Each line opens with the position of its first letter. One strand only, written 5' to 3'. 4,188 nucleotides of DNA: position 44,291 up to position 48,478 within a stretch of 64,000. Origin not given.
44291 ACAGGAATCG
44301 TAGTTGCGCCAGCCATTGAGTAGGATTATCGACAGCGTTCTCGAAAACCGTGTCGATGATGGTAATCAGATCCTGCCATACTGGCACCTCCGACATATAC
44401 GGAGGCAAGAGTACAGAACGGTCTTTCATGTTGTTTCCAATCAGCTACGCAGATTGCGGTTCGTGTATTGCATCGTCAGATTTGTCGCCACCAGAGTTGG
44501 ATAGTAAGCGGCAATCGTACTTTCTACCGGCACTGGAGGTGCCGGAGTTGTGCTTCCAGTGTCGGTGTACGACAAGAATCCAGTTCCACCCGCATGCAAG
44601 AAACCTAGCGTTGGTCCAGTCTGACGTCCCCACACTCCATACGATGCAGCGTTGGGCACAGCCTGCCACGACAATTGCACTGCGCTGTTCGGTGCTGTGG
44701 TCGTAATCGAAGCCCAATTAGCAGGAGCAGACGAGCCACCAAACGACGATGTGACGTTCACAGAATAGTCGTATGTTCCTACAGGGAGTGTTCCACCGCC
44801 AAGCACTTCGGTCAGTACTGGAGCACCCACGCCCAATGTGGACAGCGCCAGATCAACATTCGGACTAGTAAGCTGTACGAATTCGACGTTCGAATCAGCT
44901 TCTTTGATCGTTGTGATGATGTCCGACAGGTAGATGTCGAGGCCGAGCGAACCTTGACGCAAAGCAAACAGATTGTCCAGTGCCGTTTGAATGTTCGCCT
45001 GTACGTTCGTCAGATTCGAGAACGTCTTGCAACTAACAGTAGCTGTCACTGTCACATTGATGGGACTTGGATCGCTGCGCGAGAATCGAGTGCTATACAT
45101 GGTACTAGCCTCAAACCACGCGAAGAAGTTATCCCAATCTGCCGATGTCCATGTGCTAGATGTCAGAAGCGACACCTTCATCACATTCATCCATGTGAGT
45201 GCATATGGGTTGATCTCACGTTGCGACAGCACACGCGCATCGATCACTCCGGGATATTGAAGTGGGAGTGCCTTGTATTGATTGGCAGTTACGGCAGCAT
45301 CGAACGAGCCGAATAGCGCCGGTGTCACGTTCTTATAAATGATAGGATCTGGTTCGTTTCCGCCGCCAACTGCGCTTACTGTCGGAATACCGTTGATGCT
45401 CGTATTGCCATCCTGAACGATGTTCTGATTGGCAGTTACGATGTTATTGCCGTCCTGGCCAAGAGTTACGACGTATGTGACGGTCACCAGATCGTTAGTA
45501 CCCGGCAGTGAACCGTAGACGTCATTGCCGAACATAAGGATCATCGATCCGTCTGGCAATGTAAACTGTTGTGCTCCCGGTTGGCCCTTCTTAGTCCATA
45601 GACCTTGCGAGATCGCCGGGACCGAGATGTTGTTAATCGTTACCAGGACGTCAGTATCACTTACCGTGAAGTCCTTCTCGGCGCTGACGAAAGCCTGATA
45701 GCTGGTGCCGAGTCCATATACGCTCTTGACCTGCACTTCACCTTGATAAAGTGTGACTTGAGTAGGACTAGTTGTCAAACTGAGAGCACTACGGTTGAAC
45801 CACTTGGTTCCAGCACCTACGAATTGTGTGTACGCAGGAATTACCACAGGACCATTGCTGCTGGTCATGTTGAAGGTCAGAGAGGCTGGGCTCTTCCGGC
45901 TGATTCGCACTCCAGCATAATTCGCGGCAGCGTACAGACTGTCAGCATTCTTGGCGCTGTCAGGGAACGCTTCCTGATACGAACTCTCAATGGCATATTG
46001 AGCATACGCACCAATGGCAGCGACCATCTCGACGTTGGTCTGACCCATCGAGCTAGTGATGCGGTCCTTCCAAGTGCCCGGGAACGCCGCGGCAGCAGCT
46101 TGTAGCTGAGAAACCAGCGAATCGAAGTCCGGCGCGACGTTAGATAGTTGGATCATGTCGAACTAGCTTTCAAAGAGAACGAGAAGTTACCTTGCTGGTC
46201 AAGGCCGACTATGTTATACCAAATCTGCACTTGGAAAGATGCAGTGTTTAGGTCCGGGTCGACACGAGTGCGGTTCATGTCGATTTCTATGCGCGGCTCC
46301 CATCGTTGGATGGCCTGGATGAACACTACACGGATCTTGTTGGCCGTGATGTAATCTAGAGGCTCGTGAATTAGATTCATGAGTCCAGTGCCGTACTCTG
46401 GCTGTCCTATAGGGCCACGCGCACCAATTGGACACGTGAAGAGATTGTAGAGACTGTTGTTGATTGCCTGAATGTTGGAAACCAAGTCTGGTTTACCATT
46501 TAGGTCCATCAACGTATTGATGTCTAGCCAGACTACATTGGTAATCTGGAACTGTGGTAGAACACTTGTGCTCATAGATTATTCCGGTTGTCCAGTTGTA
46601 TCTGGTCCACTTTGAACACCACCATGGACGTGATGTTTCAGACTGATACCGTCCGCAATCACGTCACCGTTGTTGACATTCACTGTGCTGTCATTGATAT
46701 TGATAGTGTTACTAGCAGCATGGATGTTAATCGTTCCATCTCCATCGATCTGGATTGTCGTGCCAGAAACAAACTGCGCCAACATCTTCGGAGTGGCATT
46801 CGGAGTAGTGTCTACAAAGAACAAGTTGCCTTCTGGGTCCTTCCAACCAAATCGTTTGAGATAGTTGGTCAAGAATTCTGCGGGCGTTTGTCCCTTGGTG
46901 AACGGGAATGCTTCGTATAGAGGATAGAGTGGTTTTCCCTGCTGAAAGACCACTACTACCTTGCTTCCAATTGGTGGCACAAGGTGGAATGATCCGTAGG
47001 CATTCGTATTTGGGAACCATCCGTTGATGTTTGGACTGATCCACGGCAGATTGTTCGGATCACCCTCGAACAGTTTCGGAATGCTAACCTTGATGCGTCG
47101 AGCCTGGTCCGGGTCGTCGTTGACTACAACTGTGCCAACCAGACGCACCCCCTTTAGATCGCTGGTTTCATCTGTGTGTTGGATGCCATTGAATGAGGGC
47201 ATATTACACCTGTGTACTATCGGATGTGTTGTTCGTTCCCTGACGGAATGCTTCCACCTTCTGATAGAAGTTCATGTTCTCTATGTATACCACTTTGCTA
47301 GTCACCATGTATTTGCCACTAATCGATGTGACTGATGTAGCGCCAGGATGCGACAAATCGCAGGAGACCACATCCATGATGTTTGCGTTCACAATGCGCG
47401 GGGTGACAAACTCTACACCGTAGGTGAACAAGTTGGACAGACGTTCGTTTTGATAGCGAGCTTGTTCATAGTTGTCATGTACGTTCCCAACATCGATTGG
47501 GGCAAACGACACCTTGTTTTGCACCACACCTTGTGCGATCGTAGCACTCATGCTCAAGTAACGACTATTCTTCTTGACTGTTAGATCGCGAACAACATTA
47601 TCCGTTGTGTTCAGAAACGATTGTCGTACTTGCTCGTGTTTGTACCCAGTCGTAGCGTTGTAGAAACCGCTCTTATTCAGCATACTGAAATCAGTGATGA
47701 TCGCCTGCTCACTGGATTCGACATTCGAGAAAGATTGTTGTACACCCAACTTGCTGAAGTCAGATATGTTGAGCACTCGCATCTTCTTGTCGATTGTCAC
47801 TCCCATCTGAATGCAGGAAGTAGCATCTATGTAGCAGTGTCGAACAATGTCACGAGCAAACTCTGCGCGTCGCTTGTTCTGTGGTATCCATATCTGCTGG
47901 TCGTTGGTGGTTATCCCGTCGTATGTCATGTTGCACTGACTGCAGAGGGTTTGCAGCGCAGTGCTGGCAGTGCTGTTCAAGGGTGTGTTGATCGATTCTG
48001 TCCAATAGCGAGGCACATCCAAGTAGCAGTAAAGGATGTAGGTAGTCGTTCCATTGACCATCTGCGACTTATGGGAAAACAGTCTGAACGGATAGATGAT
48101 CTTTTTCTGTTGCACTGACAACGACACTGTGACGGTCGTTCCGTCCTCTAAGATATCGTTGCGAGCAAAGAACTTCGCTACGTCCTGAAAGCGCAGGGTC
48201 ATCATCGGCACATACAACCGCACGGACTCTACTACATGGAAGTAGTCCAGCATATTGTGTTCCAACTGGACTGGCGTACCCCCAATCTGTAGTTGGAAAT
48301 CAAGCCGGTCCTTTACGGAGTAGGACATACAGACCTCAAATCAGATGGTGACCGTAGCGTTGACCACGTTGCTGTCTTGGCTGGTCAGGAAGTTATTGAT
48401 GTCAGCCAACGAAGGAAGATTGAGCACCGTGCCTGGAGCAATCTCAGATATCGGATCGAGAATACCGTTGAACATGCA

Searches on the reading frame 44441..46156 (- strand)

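Call 27: search_protein_families(library=phrogs, proteins=[window:44441-46156:-], max_evalue=0.0001)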
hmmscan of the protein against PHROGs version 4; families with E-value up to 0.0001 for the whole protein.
window:44441-46156:- (571 aa): 3 families
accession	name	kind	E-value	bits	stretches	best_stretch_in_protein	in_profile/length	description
phrog_219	-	tail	5.9e-39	135.1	1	35-425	35-453/598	baseplate wedge subunit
phrog_6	-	tail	8.5e-13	48.8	1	8-433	69-378/548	baseplate wedge subunit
phrog_1369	-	tail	1.9e-07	31.2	1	27-234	20-233/489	baseplate protein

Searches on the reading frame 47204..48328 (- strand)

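Call 27: search_protein_families(library=phrogs, proteins=[window:47204-48328:-], max_evalue=0.0001)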
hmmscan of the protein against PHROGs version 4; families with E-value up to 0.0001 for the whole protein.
window:47204-48328:- (374 aa): 2 families
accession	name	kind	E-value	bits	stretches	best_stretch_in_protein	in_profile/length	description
phrog_25710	-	unknown function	6.2e-57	194.1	1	1-372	4-397/421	-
phrog_32021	-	unknown function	3.6e-21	75.9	1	21-345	26-360/631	-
